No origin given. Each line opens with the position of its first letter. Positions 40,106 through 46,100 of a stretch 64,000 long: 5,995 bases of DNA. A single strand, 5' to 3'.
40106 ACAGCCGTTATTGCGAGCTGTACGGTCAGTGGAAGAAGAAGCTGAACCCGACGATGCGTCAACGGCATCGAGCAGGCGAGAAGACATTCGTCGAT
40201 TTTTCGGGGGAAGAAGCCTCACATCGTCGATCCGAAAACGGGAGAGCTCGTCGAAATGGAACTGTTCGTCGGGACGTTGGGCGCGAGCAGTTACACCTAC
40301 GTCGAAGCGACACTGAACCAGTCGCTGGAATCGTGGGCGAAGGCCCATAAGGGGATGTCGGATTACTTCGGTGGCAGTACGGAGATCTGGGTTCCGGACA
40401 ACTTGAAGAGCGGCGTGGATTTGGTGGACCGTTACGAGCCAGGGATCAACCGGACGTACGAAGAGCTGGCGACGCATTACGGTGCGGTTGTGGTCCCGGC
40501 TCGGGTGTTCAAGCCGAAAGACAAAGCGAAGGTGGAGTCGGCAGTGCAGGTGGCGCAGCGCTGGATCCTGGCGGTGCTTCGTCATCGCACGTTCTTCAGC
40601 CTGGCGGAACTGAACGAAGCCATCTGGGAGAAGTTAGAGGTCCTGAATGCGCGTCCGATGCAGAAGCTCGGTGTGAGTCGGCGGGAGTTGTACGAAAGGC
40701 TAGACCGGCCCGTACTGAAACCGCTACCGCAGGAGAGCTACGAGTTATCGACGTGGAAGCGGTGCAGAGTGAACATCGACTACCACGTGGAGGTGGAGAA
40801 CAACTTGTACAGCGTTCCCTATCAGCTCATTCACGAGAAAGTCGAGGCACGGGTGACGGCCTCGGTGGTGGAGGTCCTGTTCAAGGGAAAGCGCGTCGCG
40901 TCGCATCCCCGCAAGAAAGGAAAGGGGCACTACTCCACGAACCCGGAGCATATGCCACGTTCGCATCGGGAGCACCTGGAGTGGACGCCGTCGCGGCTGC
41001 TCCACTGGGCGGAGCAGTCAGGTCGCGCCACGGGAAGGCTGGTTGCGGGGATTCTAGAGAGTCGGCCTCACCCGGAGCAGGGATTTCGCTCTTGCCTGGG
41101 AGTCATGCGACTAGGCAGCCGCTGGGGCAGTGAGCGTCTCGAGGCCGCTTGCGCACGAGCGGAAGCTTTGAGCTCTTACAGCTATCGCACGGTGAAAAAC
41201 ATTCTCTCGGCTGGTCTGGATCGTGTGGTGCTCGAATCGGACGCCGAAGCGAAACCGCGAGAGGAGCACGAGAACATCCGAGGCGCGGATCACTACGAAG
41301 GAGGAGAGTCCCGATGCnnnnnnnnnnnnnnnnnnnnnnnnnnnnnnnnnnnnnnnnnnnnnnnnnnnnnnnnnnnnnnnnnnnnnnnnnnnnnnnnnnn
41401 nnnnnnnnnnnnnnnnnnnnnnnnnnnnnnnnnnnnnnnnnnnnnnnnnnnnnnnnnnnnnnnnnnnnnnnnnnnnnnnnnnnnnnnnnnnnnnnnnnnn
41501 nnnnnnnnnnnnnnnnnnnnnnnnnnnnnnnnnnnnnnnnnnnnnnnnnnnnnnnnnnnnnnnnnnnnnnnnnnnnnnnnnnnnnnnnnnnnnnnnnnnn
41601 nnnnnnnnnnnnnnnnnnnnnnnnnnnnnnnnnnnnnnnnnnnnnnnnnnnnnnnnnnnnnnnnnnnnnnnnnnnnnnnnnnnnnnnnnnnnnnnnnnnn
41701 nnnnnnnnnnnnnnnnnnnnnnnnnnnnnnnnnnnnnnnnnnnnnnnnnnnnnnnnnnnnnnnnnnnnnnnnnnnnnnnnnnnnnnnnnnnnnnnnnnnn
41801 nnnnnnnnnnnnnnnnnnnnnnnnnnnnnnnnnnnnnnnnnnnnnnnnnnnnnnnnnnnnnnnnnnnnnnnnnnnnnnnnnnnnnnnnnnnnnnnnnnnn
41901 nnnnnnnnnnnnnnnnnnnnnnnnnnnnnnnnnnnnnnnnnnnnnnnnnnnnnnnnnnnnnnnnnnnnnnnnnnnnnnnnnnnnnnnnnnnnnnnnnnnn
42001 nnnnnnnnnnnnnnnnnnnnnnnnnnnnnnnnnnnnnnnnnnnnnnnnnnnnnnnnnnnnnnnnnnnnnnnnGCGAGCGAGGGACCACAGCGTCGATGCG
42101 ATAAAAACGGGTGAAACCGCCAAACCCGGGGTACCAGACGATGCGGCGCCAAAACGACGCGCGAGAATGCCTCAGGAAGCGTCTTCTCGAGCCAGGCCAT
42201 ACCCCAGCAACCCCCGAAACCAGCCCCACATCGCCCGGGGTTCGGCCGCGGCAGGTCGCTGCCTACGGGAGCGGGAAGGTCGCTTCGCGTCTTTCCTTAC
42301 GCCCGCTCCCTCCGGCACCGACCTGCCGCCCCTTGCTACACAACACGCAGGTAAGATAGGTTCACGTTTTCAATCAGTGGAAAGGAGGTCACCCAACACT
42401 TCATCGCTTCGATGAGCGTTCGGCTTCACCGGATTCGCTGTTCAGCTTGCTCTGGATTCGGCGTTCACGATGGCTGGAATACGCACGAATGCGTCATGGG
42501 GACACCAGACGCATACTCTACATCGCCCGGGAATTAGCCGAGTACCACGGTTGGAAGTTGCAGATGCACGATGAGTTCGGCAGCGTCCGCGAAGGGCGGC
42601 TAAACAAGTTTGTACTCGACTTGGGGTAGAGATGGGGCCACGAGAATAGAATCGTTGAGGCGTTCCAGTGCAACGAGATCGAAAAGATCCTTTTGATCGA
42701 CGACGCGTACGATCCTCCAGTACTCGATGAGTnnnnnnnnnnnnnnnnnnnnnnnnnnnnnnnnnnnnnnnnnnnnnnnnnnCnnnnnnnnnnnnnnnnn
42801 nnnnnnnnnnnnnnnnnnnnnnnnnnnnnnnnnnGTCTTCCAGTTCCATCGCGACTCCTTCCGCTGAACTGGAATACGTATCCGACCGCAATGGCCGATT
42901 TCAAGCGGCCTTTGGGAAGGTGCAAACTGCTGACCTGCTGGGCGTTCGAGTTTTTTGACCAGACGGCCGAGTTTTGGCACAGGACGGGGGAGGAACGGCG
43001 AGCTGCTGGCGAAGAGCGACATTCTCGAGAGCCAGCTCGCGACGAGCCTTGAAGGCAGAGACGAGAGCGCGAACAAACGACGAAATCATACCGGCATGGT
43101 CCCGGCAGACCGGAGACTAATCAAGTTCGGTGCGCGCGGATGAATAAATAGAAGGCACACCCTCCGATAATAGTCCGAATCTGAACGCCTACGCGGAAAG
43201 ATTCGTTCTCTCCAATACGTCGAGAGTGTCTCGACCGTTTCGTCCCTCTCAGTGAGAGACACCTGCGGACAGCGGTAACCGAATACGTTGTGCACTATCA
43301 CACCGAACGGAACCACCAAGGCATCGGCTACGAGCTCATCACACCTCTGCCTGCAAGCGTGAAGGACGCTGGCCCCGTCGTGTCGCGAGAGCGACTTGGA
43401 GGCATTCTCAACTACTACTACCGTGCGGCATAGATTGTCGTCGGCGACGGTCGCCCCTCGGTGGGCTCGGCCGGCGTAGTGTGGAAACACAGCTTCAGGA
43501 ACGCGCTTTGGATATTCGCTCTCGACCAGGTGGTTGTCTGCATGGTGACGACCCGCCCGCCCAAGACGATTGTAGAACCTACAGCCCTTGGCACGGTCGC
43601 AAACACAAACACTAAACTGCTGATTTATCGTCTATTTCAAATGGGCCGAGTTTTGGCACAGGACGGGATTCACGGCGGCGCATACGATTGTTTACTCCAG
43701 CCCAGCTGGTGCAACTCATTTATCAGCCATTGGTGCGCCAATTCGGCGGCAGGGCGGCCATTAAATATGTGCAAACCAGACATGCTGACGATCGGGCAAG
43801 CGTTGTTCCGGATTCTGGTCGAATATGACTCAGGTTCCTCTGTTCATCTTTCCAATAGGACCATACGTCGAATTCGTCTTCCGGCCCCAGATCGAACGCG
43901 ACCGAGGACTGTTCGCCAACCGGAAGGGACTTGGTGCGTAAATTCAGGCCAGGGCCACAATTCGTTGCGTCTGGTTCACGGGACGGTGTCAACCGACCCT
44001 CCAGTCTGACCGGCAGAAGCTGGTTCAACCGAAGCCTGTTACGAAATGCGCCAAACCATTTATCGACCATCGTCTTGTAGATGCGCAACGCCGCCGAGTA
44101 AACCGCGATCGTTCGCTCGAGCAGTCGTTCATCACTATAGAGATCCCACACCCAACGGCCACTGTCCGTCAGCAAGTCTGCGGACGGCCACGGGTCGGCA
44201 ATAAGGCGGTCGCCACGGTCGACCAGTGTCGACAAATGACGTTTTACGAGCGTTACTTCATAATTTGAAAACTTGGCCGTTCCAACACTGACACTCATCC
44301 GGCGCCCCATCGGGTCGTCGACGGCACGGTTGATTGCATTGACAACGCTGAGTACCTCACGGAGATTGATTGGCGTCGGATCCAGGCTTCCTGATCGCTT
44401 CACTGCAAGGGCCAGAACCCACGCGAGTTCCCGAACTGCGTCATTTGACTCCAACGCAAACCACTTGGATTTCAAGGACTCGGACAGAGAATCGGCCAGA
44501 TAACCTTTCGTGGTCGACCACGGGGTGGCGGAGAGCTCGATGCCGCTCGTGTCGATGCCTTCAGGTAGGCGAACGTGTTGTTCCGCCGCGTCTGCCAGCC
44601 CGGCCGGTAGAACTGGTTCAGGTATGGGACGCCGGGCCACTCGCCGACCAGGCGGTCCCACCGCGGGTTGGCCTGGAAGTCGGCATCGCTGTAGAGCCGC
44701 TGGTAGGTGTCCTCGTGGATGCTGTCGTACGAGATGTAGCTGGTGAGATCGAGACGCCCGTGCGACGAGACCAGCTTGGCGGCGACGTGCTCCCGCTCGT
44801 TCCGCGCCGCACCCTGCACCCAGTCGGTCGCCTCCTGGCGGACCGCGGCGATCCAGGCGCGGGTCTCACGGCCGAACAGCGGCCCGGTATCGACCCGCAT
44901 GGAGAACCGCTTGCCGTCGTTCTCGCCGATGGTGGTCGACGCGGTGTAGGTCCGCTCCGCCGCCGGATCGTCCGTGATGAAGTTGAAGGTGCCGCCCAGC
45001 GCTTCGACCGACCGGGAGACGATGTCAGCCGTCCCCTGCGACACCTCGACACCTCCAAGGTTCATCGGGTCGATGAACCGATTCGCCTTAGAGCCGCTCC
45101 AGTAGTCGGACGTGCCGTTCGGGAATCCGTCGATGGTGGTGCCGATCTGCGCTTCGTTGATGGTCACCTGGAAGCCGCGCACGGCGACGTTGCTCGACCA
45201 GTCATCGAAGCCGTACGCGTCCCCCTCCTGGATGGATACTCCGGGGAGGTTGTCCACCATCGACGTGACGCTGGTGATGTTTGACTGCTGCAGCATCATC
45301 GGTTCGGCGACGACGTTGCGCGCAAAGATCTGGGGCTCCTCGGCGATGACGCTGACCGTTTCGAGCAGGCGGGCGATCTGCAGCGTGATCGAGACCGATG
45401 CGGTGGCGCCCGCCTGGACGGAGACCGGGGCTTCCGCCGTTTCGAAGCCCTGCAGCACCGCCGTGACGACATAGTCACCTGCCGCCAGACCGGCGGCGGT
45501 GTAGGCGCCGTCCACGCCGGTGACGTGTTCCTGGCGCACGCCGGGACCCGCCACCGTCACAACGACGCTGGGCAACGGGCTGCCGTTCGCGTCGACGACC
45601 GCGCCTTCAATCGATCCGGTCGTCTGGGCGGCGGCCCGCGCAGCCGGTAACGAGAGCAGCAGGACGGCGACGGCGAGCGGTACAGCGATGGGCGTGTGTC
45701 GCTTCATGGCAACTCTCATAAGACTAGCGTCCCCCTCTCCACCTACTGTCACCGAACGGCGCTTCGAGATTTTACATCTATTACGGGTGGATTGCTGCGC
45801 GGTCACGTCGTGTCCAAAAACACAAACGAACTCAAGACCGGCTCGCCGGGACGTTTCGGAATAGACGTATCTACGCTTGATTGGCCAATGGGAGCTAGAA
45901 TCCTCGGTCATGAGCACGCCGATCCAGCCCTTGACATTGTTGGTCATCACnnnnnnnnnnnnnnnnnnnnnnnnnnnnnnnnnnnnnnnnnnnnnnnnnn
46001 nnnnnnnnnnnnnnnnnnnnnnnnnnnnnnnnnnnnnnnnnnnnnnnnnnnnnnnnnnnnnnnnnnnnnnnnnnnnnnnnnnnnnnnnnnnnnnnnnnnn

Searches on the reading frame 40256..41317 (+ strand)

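Call 39: search_protein_families(library=pfam, proteins=[window:40256-41317:+])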
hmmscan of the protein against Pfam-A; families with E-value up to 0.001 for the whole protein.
window:40256-41317:+ (354 aa): 1 family
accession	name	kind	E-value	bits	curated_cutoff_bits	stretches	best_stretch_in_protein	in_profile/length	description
PF22483.2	Mu-transpos_C_2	-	4.6e-22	77.9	27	1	157-228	1-72/73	Mu transposase, C-terminal domain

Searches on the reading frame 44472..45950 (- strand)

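Call 39: search_protein_families(library=pfam, proteins=[window:44472-45950:-])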
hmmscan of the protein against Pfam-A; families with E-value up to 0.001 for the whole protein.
window:44472-45950:- (492 aa): 4 families
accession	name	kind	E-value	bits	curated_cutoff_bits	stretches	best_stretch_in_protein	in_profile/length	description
PF13620.12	CarboxypepD_reg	-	1.7e-14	54.4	32.3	1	113-191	1-82/82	Carboxypeptidase regulatory-like domain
PF07715.20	Plug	-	3.3e-10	40.9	23.9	1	219-314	16-101/107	TonB-dependent Receptor Plug Domain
PF13715.12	CarbopepD_reg_2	-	2.1e-08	34.5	32.2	1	114-199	1-86/88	CarboxypepD_reg-like domain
PF08308.17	PEGA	-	0.00012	22.4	20.8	0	152-192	29-69/71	PEGA domain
